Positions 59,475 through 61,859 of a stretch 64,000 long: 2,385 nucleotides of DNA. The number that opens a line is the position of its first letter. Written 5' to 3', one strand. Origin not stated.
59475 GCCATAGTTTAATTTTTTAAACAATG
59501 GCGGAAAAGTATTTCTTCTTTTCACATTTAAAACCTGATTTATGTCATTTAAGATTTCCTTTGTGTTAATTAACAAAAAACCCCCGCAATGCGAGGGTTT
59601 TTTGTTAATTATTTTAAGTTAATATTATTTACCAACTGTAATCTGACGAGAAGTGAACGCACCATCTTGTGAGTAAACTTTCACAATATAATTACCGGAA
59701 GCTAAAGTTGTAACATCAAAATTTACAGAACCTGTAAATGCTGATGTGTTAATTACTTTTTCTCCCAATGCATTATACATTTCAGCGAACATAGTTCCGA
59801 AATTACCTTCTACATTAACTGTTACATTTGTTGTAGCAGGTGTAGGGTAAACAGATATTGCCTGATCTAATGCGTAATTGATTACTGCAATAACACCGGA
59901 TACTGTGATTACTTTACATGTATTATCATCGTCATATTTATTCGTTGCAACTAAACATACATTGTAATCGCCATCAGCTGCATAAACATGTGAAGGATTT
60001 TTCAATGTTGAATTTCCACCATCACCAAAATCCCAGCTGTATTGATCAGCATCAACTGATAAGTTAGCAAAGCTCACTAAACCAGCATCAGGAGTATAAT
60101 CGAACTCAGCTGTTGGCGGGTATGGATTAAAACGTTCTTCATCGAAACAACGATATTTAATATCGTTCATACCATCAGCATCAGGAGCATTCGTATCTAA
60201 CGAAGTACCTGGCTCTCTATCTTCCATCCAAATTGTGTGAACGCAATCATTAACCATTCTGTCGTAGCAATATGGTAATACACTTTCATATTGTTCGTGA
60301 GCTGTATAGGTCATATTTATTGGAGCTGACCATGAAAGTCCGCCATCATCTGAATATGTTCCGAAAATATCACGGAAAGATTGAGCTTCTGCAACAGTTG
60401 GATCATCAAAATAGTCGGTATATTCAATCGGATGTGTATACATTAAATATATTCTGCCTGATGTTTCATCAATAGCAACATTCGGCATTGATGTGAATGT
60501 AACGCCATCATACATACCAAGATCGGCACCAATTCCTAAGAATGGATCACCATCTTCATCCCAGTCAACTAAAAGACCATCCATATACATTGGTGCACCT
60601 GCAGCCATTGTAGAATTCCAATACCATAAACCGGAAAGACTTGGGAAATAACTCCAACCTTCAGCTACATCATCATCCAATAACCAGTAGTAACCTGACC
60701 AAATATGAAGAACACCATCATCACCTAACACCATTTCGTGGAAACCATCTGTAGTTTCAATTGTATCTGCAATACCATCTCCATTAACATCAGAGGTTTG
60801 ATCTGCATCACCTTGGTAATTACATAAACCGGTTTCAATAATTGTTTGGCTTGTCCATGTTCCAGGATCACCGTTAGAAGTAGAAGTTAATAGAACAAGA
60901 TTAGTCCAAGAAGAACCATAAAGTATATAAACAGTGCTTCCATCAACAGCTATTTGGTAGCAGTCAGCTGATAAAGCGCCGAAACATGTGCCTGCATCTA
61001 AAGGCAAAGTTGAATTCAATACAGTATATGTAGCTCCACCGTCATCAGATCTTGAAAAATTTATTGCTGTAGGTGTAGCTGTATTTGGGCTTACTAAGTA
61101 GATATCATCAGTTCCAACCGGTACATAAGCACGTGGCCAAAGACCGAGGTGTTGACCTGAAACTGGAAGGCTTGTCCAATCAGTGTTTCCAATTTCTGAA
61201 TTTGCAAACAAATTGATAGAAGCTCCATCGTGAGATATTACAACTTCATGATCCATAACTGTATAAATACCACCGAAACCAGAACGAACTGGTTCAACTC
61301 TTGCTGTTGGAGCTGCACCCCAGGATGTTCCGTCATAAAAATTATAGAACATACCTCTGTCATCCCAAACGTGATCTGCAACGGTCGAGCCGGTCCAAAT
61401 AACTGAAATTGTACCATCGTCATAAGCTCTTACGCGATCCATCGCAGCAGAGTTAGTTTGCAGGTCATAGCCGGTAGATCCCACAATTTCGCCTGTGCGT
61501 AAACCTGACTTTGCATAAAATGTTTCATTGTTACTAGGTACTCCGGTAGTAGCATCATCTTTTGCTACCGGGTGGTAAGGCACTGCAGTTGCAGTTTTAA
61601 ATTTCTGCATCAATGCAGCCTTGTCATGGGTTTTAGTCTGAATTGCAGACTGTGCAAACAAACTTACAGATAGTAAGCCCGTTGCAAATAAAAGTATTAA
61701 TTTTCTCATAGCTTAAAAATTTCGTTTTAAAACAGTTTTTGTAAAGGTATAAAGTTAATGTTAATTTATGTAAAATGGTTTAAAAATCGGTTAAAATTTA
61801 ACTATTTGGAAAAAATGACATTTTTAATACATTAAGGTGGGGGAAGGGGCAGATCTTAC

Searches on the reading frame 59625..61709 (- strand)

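Call 78: search_protein_families(library=pfam, proteins=[window:59625-61709:-], max_evalue=0.00001)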
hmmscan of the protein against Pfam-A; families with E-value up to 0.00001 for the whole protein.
window:59625-61709:- (694 aa): 3 families
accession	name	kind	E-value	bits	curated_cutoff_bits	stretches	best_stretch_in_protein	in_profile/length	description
PF18911.6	PKD_4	-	4.5e-13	49.5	27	1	552-603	28-83/85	PKD domain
PF18962.6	Por_Secre_tail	-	5.9e-09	36.5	27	1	620-689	1-73/75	Secretion system C-terminal sorting domain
PF00801.26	PKD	-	9.6e-08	32.4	23.5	1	556-600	31-77/80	PKD domain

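Call 80: search_protein_families(library=ncbifam, proteins=[window:59625-61709:-], max_evalue=0.001)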
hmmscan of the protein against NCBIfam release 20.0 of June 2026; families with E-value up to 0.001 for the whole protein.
window:59625-61709:- (694 aa): 2 families
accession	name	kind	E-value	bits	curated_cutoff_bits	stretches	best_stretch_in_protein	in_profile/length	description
TIGR04183.1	Por_Secre_tail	domain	8.7e-11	41.7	23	1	620-688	1-68/72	T9SS type A sorting domain-containing protein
NF050177.1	TapA_OM_Porphy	equivalog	2.8e-06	26.4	500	1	615-690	468-542/544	TapA/TapC family T9SS-dependent outer membrane protein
